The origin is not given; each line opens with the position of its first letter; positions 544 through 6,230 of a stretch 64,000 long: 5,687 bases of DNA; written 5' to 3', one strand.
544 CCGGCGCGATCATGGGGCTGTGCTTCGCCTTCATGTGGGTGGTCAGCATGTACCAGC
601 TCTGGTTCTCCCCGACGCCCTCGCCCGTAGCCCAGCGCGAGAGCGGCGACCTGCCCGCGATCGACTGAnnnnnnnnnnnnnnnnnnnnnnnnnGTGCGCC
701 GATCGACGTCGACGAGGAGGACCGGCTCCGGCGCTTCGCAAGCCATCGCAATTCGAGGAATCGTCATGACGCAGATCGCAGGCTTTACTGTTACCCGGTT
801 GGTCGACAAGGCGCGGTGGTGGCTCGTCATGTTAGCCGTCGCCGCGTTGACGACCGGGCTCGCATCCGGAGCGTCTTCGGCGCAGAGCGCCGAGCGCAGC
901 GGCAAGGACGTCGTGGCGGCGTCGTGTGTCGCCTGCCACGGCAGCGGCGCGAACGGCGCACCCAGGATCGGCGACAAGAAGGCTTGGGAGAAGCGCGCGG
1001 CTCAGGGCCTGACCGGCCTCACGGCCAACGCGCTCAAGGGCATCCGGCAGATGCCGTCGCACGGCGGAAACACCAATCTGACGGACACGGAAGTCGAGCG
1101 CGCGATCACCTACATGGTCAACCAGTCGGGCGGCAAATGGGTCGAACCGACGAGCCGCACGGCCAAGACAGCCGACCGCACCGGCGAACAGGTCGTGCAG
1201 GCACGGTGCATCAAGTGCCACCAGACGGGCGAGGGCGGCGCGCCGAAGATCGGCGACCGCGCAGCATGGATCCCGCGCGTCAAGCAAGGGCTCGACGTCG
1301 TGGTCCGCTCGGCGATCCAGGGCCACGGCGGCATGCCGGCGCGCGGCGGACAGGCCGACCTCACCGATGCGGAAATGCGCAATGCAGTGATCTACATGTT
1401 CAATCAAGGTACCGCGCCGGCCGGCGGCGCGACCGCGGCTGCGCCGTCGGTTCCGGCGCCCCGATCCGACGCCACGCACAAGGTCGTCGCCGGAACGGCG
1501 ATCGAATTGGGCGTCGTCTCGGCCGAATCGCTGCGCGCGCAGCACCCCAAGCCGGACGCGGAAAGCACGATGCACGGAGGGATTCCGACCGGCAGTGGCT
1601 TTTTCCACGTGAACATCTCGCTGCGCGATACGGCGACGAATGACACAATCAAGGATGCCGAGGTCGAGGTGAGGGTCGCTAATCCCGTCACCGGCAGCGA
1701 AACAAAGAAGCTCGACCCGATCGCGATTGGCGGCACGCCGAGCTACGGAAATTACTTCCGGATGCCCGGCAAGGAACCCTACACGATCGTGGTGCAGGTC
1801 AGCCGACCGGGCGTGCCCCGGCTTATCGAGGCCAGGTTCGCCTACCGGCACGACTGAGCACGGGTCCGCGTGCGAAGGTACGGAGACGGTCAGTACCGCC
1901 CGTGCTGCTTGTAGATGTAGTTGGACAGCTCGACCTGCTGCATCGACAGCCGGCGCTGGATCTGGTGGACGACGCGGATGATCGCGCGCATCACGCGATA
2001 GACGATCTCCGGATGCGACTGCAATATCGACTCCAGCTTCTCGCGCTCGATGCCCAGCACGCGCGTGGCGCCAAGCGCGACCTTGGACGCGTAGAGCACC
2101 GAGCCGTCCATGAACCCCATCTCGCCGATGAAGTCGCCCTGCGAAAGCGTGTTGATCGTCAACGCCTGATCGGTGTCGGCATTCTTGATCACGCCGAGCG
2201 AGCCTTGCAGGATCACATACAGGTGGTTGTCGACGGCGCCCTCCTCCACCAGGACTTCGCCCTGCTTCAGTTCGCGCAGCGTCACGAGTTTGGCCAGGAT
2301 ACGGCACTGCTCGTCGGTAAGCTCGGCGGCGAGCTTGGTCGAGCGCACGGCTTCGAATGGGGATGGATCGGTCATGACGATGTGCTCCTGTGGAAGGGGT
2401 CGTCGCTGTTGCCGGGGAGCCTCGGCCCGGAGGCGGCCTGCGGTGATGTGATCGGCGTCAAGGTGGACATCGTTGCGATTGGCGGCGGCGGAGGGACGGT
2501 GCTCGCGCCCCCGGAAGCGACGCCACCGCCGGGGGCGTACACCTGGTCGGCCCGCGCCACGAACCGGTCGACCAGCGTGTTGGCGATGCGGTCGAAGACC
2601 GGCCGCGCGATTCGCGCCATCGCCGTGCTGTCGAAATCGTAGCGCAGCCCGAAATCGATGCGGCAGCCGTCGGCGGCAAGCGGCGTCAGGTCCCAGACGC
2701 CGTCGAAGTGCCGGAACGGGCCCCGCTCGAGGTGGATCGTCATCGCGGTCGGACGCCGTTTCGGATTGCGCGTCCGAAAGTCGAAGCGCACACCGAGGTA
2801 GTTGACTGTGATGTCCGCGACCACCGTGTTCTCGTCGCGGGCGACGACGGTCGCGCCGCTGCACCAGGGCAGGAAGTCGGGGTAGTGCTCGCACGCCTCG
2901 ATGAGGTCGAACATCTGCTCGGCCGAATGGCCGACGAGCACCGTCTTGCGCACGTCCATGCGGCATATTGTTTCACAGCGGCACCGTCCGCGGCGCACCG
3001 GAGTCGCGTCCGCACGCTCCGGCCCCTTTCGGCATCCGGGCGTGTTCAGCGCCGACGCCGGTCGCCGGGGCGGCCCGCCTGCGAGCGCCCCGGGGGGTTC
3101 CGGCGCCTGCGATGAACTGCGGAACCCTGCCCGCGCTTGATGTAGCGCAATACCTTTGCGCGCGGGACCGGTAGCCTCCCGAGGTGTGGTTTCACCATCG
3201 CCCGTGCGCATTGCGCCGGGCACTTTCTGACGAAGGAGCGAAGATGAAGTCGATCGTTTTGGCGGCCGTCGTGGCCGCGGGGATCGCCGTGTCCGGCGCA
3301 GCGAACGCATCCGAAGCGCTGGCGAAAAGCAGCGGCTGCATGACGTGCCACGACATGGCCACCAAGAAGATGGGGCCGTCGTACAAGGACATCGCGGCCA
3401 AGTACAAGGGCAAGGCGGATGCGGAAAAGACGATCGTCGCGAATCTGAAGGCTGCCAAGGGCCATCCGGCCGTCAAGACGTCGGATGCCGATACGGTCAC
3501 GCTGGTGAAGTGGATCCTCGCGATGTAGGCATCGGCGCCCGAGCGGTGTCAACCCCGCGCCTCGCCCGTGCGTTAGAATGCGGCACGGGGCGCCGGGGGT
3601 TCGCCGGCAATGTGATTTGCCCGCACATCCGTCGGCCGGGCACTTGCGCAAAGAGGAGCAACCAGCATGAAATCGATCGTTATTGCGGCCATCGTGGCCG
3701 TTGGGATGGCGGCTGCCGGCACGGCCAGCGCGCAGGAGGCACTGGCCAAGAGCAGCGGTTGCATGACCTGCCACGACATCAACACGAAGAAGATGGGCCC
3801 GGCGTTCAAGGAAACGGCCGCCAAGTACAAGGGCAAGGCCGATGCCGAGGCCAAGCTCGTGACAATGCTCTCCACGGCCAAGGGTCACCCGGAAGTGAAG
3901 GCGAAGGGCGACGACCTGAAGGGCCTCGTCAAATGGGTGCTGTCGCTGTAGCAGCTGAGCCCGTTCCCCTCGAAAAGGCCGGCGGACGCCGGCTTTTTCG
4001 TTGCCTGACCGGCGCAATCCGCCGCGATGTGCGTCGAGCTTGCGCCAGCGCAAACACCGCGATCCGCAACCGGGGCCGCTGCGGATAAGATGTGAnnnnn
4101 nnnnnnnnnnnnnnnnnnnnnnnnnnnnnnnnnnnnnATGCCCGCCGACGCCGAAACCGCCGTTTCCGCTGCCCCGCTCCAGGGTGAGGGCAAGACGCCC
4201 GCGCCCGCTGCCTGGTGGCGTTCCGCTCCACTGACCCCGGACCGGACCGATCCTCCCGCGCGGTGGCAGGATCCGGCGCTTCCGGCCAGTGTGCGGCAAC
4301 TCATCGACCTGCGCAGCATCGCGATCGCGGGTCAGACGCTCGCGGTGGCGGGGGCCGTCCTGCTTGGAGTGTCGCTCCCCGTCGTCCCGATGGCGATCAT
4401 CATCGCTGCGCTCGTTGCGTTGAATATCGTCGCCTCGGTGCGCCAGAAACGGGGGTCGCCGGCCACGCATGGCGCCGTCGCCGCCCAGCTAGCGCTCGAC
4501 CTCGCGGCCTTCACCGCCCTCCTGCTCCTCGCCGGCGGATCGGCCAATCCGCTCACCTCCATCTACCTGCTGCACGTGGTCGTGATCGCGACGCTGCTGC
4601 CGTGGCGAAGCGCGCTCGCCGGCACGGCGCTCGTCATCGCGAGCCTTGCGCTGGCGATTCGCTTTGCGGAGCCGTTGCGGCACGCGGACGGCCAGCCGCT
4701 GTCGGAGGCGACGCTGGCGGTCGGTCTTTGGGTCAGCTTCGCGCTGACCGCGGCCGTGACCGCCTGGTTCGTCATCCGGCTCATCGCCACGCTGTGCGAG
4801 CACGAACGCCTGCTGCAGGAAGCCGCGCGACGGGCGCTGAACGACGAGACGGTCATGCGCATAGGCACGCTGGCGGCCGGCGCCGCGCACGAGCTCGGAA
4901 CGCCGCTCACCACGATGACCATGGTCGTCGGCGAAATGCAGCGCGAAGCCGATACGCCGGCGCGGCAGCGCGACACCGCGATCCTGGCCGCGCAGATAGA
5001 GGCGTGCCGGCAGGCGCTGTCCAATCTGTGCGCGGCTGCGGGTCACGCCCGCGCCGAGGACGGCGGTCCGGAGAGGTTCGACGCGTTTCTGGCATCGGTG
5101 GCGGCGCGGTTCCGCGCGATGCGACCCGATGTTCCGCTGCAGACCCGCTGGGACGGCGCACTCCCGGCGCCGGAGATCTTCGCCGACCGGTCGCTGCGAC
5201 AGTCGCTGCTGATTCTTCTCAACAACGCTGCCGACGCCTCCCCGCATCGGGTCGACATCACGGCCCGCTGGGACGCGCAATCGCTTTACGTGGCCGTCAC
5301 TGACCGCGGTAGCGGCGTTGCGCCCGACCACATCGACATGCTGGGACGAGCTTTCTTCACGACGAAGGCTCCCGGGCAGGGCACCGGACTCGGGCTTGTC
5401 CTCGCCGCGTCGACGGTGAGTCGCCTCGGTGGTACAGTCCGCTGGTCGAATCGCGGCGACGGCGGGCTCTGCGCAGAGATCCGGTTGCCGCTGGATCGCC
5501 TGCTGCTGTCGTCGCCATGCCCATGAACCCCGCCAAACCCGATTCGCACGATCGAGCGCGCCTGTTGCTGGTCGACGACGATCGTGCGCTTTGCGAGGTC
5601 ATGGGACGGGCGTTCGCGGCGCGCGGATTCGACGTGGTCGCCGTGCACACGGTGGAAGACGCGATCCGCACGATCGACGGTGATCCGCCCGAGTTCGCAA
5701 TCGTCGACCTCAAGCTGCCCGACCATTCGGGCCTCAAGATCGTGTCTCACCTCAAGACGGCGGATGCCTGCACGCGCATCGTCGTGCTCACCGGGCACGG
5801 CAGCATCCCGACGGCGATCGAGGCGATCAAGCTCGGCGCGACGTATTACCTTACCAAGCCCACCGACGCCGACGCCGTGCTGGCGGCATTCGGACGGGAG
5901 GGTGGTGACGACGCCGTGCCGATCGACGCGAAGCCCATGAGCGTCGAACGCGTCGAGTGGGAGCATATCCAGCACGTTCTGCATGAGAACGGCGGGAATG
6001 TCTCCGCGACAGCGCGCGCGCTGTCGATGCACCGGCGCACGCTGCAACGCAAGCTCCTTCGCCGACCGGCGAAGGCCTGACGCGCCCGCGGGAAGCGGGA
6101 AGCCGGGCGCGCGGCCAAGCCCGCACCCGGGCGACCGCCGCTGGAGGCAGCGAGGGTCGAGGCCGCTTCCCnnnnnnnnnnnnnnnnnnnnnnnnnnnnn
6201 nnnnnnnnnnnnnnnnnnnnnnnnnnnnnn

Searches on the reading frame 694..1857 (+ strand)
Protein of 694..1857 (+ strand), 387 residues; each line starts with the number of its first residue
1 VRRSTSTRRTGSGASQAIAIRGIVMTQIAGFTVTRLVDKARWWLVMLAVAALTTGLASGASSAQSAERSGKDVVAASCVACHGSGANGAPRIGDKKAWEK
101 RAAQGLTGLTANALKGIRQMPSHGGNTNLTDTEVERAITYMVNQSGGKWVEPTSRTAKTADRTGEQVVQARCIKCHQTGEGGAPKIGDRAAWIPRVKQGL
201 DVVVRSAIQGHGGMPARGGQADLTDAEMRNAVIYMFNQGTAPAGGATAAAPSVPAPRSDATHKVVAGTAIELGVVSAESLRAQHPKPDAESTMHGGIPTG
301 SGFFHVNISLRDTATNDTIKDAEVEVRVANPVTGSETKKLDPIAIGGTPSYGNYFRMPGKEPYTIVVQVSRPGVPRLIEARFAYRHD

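Call 29: search_protein_families(library=pfam, proteins=[window:694-1857:+], max_evalue=0.01)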
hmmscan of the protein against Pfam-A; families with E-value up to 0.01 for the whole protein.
window:694-1857:+ (387 aa): 5 families
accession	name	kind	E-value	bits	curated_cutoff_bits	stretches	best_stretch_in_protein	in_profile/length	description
PF13442.11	Cytochrome_CBB3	-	1e-27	96.7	27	2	161-235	3-68/68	Cytochrome C oxidase, cbb3-type, subunit III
PF00034.26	Cytochrom_C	-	2.3e-14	54.9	21.3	2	70-143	4-88/90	Cytochrome c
PF09698.15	GSu_C4xC__C2xCH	-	0.0016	19.5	21.7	0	79-103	5-28/36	Geobacter CxxxxCH...CXXCH motif (GSu_C4xC__C2xCH)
PF09098.15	Dehyd-heme_bind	-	0.0022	18.1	25.2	0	163-211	2-47/167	Quinohemoprotein amine dehydrogenase A, alpha subunit, haem binding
PF13435.11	Cytochrome_C554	-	0.0097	17.3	20.8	0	159-181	38-60/84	Cytochrome c554 and c-prime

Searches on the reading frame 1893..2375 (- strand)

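Call 29: search_protein_families(library=pfam, proteins=[window:1893-2375:-], max_evalue=0.01)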
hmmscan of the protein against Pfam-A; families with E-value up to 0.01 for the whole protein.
seq(161 aa): 1 family
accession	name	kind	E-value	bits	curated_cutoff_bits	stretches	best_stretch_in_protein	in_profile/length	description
PF00027.35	cNMP_binding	-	1.9e-18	66.7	27.5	1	34-121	2-89/89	Cyclic nucleotide-binding domain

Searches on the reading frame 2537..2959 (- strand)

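Call 29: search_protein_families(library=pfam, proteins=[window:2537-2959:-], max_evalue=0.01)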
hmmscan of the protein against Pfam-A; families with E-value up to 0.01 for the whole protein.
seq(141 aa): 2 families
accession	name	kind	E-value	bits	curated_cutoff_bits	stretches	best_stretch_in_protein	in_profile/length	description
PF03364.25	Polyketide_cyc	-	1.2e-31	110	23.4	1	9-133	1-125/126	Polyketide cyclase / dehydrase and lipid transport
PF10604.15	Polyketide_cyc2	-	1.3e-09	38.9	27.4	1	3-133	4-129/142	Polyketide cyclase / dehydrase and lipid transport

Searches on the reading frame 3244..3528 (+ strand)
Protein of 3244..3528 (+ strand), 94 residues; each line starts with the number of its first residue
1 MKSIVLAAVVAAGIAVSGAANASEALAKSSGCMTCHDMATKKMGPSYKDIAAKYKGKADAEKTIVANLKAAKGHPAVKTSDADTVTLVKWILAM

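Call 29: search_protein_families(library=pfam, proteins=[window:3244-3528:+], max_evalue=0.01)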
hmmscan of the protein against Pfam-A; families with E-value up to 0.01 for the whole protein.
window:3244-3528:+ (94 aa): 2 families
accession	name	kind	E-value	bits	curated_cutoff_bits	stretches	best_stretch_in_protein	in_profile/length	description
PF00034.26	Cytochrom_C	-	0.00036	22.2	21.3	1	25-73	6-56/90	Cytochrome c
PF13442.11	Cytochrome_CBB3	-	0.0022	18.7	27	1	22-91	5-68/68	Cytochrome C oxidase, cbb3-type, subunit III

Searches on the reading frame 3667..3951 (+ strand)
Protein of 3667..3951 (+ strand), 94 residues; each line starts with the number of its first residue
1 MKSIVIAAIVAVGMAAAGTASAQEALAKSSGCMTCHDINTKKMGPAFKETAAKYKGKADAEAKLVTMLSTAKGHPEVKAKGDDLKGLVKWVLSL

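Call 29: search_protein_families(library=pfam, proteins=[window:3667-3951:+], max_evalue=0.01)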
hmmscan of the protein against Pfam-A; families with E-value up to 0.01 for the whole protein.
window:3667-3951:+ (94 aa): 1 family
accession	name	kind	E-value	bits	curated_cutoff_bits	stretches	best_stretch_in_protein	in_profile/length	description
PF00034.26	Cytochrom_C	-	8.6e-05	24.2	21.3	1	26-74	7-57/90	Cytochrome c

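Call 61: search_solved_structures(query=window:3667-3951:+, max_evalue=1, show_alignments=2)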
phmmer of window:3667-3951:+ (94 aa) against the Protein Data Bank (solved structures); distinct sequences matched with E-value up to 1: 23.
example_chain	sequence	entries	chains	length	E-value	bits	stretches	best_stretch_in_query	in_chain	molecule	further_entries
9l08_A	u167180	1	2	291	1.4e-14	57.4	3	23-65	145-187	Covalently Connected Cytochrome c555 trimer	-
4xxl_A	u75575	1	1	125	8.8e-14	54.8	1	11-94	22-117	Cytochrome c class I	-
1dvv_A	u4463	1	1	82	1.2e-13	54.3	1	24-93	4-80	CYTOCHROME C551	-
5xec_C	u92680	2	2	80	3e-13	53.1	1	24-93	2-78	Cytochrome c-552,Cytochrome c-551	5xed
2exv_A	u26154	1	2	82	4.9e-13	52.4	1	24-93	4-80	Cytochrome c-551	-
2pac_A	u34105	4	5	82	3.1e-12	49.8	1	24-93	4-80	CYTOCHROME C551 | Cytochrome c-551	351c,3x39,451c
1ayg_A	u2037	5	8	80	3e-10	43.6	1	24-68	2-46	CYTOCHROME C-552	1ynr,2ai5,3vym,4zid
5xed_A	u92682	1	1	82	2e-09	40.9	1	24-69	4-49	Cytochrome c-551,Cytochrome c-552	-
5xec_A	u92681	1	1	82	2.3e-09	40.7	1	24-68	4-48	Cytochrome c-551,Cytochrome c-552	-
3zox_A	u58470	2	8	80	3.4e-09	40.2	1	26-94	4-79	CYTOCHROME C-552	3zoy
1a56_A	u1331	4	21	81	4e-09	40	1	26-94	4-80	FERRICYTOCHROME C-552 | FERROCYTOCHROME C-552 | CYTOCHROME C-552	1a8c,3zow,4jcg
2d0s_A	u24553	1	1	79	6e-09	39.4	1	24-94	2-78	cytochrome c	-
1cor_A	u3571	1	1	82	1.1e-08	38.5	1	24-64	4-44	CYTOCHROME C551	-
6kq1_A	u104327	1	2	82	1.4e-08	38.2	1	24-94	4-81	Cytochrome C biogenesis protein CcsA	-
1fi3_A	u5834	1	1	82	3e-08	37.2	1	24-94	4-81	CYTOCHROME C-551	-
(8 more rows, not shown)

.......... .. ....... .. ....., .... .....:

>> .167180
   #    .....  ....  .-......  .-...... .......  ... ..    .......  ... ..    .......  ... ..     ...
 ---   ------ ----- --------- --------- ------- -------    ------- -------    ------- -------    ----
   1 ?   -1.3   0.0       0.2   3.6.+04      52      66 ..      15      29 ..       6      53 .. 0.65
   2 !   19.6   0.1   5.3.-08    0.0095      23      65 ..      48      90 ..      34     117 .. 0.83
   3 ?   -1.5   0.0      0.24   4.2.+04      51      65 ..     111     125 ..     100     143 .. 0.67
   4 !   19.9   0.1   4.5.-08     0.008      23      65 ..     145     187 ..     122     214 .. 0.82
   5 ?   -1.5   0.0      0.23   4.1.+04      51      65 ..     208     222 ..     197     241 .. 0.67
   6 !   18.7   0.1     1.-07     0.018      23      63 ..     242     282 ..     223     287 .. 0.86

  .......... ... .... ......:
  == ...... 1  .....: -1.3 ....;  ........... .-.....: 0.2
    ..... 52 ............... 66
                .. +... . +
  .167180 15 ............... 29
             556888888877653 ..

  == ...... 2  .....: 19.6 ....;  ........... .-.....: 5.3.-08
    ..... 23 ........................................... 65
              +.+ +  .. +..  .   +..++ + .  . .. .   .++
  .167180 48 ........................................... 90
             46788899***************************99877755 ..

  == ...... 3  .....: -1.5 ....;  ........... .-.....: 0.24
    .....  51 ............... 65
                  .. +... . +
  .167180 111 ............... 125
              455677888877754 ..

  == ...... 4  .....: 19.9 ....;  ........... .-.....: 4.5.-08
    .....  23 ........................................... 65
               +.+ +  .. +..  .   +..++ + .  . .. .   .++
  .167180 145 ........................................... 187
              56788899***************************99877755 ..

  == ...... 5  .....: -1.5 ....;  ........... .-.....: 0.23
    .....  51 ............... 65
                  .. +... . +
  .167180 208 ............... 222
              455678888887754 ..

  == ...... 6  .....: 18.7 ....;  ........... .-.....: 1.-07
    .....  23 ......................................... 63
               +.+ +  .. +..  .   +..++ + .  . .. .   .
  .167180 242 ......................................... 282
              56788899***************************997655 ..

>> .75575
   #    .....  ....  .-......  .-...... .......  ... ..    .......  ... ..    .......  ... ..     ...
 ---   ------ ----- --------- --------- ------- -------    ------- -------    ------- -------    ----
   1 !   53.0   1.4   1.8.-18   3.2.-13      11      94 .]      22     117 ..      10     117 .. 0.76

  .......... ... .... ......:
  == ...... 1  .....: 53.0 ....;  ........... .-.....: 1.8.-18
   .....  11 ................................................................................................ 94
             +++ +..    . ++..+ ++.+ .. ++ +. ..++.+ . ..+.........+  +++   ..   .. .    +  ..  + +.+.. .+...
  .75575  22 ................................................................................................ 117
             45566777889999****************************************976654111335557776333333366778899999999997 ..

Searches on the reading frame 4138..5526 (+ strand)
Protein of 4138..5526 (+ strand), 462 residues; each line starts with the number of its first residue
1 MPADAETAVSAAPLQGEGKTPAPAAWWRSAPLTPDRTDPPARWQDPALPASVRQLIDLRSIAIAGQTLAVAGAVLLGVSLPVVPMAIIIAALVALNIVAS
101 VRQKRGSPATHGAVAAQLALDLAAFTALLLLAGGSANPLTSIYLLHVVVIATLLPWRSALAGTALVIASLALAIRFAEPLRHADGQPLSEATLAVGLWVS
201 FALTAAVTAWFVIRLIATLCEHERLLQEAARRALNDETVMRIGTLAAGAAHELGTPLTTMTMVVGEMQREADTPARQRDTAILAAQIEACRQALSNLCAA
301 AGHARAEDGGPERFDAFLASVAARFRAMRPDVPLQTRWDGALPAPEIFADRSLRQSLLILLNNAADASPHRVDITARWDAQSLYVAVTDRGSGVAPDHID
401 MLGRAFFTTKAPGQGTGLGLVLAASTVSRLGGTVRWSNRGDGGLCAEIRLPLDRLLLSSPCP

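Call 29: search_protein_families(library=pfam, proteins=[window:4138-5526:+], max_evalue=0.01)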
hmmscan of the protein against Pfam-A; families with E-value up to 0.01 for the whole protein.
window:4138-5526:+ (462 aa): 2 families
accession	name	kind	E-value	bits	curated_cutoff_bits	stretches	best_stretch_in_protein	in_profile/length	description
PF02518.31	HATPase_c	-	2.5e-16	60.5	26.4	1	351-453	4-110/111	Histidine kinase-, DNA gyrase B-, and HSP90-like ATPase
PF00512.31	HisKA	-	1.3e-05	25.5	26.9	1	243-297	3-57/66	His Kinase A (phospho-acceptor) domain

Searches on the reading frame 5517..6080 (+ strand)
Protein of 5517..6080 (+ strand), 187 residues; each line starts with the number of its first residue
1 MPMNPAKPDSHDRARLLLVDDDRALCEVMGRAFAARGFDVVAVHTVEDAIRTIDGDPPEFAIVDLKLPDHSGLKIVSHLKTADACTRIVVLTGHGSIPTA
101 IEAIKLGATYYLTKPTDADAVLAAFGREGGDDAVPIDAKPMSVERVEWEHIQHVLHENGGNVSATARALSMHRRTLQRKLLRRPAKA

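Call 29: search_protein_families(library=pfam, proteins=[window:5517-6080:+], max_evalue=0.01)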
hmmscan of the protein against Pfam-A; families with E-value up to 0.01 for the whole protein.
window:5517-6080:+ (187 aa): 3 families
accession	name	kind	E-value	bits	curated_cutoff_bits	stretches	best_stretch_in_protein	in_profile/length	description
PF00072.30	Response_reg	-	8e-23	81.2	30.2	1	17-124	2-109/111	Response regulator receiver domain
PF02954.25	HTH_8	-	4.1e-11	42.9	22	1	143-180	2-39/42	Bacterial regulatory protein, Fis family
PF13556.12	HTH_30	-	2.4e-05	24.5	27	1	155-180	8-33/59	PucR C-terminal helix-turn-helix domain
